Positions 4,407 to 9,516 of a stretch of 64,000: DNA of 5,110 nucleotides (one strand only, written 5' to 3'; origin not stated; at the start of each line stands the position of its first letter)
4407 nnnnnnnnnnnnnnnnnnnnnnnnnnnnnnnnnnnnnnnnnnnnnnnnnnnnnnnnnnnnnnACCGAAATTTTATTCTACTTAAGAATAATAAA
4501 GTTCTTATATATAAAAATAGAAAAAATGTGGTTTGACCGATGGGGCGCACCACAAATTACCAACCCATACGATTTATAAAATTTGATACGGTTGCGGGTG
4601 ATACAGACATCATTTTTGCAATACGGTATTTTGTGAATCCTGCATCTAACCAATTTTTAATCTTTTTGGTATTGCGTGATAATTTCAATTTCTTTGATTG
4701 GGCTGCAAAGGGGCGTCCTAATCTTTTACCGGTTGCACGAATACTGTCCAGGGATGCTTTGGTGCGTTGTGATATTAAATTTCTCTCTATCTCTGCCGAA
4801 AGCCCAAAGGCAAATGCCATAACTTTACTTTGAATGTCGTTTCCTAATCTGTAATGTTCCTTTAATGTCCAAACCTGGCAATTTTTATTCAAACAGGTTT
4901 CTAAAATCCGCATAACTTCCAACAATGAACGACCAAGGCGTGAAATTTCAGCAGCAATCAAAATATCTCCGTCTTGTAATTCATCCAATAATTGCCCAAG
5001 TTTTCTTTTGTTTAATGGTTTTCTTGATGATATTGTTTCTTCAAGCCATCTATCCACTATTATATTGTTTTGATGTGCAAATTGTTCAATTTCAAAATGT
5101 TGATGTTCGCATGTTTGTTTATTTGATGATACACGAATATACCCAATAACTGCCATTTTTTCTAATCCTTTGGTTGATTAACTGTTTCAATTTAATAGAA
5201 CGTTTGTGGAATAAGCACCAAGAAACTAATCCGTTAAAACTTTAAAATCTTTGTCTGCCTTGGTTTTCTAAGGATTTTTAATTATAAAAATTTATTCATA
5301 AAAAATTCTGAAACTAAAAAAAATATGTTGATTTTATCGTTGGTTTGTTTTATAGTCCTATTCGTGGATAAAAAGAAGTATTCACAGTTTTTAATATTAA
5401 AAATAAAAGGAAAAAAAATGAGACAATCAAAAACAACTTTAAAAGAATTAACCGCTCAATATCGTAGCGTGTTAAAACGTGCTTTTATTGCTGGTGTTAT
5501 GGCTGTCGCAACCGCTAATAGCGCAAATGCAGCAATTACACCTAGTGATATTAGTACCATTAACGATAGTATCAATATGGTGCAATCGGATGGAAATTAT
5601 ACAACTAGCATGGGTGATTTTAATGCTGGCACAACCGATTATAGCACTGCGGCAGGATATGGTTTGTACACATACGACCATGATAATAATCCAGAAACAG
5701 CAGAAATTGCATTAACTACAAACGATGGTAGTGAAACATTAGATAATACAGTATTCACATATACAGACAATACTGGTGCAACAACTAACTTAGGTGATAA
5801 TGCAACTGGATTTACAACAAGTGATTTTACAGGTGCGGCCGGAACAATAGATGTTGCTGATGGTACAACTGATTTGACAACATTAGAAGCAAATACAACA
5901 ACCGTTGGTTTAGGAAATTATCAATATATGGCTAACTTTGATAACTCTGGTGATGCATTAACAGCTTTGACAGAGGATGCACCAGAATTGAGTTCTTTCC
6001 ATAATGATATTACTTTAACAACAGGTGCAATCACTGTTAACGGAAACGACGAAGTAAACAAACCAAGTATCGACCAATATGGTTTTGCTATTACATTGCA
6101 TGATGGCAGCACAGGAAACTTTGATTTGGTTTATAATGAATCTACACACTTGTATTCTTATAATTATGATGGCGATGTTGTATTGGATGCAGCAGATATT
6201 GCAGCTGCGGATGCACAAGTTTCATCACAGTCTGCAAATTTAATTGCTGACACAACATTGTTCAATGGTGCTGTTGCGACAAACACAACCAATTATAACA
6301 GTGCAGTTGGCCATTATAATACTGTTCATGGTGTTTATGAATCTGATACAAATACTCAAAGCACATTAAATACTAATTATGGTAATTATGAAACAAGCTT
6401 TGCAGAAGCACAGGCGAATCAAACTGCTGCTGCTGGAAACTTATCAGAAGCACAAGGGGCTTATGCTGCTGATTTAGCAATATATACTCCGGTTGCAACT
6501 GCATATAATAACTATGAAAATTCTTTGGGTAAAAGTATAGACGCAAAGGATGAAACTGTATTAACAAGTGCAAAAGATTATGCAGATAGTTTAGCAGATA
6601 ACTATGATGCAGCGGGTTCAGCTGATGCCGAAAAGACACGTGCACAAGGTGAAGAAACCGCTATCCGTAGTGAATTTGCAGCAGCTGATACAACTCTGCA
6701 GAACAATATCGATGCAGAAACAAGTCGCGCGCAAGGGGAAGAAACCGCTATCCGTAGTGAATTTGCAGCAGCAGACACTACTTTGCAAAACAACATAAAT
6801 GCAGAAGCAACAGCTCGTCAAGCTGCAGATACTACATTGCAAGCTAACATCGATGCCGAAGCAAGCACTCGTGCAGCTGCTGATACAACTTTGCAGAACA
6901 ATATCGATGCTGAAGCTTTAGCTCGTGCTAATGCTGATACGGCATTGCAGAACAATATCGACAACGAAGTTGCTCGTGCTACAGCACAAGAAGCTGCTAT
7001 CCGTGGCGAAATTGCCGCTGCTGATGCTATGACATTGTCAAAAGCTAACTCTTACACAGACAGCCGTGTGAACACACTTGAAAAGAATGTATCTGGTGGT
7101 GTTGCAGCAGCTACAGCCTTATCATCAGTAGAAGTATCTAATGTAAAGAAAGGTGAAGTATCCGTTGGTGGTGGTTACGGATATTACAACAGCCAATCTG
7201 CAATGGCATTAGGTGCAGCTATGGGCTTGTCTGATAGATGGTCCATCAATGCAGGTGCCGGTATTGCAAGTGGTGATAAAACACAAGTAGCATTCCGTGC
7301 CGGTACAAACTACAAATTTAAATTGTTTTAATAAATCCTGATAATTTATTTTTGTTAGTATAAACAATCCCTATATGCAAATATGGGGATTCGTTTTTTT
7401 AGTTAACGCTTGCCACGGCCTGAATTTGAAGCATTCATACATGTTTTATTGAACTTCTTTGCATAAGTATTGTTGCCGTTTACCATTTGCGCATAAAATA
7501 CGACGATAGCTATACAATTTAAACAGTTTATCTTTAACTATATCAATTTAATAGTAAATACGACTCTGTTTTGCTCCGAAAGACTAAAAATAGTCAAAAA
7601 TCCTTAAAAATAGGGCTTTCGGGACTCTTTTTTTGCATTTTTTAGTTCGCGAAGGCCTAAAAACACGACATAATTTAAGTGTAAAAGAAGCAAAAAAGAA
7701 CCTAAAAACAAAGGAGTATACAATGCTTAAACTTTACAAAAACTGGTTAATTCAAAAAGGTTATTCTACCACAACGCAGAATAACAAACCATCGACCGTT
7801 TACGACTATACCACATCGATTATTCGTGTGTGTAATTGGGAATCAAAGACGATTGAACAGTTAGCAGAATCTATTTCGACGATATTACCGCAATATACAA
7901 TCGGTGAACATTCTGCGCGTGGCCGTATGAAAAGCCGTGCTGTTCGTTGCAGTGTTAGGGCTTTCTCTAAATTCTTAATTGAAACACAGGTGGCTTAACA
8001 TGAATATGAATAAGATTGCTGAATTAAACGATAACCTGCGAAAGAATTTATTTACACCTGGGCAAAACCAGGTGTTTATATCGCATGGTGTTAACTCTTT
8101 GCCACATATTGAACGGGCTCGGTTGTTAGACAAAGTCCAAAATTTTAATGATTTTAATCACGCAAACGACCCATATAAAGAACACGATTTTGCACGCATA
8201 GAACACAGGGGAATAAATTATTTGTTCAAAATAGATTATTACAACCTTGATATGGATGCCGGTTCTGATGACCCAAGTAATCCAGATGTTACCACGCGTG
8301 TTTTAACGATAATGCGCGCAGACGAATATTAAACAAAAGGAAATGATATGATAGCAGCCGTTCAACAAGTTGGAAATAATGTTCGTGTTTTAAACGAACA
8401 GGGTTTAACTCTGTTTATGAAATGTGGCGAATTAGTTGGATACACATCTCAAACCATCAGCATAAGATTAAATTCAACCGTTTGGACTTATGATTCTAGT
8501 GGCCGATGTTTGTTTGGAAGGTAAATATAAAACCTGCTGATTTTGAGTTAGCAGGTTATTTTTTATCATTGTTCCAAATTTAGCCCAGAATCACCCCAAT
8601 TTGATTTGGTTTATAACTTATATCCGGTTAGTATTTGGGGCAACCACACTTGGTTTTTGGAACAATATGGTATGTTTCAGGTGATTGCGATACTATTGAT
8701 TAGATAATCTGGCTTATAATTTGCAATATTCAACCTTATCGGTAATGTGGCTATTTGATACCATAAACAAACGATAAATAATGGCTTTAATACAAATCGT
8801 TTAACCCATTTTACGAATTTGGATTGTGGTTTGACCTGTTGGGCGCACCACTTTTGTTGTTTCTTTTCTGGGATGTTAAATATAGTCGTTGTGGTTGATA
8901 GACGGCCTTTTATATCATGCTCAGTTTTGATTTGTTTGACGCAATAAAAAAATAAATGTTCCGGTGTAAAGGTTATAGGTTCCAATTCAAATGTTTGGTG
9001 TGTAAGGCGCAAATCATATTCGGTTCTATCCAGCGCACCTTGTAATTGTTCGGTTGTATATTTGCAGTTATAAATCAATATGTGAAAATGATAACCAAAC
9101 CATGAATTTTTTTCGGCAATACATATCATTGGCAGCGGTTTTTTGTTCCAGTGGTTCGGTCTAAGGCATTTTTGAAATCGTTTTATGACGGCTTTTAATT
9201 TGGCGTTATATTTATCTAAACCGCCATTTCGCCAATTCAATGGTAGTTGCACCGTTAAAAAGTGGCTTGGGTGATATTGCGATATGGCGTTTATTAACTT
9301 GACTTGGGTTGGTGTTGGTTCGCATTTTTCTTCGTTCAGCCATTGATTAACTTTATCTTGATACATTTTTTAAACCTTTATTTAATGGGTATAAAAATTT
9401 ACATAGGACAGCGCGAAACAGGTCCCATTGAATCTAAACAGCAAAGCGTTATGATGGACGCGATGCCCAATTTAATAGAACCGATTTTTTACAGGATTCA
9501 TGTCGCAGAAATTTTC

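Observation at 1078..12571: Four copies of a 26-bp imperfect palindrome (one inverted) split the island into gene cassettes, next to serine recombinases and an HUH Rep-like protein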

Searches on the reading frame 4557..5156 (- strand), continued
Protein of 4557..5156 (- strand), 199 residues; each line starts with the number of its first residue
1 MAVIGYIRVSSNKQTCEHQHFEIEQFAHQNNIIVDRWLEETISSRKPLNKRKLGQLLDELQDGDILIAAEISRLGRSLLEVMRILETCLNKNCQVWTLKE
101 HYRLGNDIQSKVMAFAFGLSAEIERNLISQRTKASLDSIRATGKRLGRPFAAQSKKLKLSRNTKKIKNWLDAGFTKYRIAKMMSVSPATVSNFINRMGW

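Call 87: get_annotated_region(hit=H8, flank=4000)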
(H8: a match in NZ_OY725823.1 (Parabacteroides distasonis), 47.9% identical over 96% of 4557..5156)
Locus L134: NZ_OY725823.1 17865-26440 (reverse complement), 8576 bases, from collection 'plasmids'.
description: Parabacteroides distasonis strain Parabacteroides distasonis TSDC17.2-1.1 plasmid 78, complete sequence
organism: Parabacteroides distasonis (NCBI taxid 823)
taxonomy: Bacteria; Bacteroidota; Bacteroidia; Bacteroidales; Tannerellaceae; Parabacteroides; Parabacteroides distasonis
host: -; source: -; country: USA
typing (MOB-suite, as given by PLSDB): non-mobilizable
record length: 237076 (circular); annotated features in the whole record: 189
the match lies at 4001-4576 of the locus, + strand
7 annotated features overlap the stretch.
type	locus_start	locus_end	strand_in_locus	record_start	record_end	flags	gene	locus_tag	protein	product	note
CDS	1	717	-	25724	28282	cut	-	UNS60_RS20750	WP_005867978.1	DUF5686 and carboxypeptidase-like regulatory domain-containing protein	-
CDS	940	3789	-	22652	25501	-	-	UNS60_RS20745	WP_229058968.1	bifunctional fucokinase/fucose-1-phosphate guanylyltransferase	-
CDS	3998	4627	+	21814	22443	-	-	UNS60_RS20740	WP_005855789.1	master DNA invertase Mpi family serine-type recombinase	-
CDS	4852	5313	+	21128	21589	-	ndk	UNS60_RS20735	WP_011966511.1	nucleoside-diphosphate kinase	-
CDS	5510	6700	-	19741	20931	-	-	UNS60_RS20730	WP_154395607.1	glycosyltransferase family 4 protein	-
CDS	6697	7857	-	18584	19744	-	wecB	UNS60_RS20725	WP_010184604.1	UDP-N-acetylglucosamine 2-epimerase (non-hydrolyzing)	GO:0009103 - lipopolysaccharide biosynthetic process [Evidence IEA]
CDS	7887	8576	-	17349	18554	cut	wecC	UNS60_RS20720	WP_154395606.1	UDP-N-acetyl-D-mannosamine dehydrogenase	GO:0009246 - enterobacterial common antigen biosynthetic process [Evidence IEA]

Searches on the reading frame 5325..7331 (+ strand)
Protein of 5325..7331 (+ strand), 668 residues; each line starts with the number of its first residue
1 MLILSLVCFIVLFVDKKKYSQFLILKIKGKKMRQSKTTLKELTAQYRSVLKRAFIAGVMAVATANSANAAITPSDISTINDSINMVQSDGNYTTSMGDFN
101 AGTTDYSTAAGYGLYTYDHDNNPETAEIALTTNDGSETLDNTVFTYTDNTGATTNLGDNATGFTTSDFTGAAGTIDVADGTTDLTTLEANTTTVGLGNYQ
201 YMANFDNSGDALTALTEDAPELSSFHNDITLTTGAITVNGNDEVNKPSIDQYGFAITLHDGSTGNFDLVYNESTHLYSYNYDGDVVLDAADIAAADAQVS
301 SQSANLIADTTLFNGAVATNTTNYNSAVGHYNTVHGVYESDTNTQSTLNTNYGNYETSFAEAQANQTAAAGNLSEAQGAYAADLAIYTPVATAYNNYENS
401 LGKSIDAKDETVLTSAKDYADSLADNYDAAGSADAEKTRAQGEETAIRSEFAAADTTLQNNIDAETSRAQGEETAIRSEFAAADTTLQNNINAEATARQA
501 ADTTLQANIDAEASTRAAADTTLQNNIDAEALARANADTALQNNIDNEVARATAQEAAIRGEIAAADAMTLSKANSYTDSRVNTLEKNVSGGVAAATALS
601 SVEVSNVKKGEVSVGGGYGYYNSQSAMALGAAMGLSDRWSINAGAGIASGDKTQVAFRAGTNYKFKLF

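Call 8: search_protein_families(library=pfam, proteins=[window:5325-7331:+], max_evalue=0.01)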
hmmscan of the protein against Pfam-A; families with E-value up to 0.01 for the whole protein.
window:5325-7331:+ (668 aa): 1 family
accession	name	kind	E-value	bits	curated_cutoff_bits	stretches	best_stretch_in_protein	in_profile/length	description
PF03895.21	YadA_anchor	-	8.3e-10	39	22.7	1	608-665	5-60/60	YadA-like membrane anchor domain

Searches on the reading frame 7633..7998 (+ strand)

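Call 8: search_protein_families(library=pfam, proteins=[window:7633-7998:+], max_evalue=0.01)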
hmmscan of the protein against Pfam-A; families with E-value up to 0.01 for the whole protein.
window:7633-7998:+ (121 aa): 1 family
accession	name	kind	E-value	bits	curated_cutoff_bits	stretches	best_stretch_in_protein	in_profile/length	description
PF02899.23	Phage_int_SAM_1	-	0.0065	17.2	22.3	0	17-60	35-76/83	Phage integrase, N-terminal SAM-like domain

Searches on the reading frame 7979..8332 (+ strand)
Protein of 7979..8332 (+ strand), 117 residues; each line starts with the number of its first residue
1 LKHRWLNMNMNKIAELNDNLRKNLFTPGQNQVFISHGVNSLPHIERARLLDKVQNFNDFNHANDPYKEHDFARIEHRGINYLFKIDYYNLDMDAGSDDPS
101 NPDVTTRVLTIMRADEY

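Call 8: search_protein_families(library=pfam, proteins=[window:7979-8332:+], max_evalue=0.01)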
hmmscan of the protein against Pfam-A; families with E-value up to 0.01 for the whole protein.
window:7979-8332:+ (117 aa): 1 family
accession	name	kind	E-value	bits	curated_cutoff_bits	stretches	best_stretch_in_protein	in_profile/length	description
PF12599.13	DUF3768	-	9.4e-30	102.9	25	1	36-116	3-83/83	Protein of unknown function (DUF3768)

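Call 80: search_protein_families(library=ncbifam, proteins=[window:8000-8332:+], max_evalue=0.001)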
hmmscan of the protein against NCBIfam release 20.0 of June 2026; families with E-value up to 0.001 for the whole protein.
window:8000-8332:+ (110 aa): 0 families

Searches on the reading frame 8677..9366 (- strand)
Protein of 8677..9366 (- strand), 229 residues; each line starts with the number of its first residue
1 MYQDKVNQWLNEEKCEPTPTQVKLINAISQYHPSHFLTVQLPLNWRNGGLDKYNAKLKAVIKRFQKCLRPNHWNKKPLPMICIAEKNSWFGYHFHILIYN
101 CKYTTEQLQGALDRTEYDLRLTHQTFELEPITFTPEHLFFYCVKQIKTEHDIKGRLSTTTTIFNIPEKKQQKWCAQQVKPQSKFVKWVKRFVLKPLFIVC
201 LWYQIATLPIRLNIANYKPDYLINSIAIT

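Call 8: search_protein_families(library=pfam, proteins=[window:8677-9366:-], max_evalue=0.01)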
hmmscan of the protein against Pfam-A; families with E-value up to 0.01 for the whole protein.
window:8677-9366:- (229 aa): 1 family
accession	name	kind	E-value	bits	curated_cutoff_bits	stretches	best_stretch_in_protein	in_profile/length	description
PF23343.2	REP_ORF2-G2P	-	0.00015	22.4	27.8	1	51-105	13-64/99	Replication-associated protein ORF2/G2P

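Call 80: search_protein_families(library=ncbifam, proteins=[window:8677-9366:-], max_evalue=0.001)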
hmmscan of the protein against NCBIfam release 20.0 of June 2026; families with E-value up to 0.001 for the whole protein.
window:8677-9366:- (229 aa): 0 families
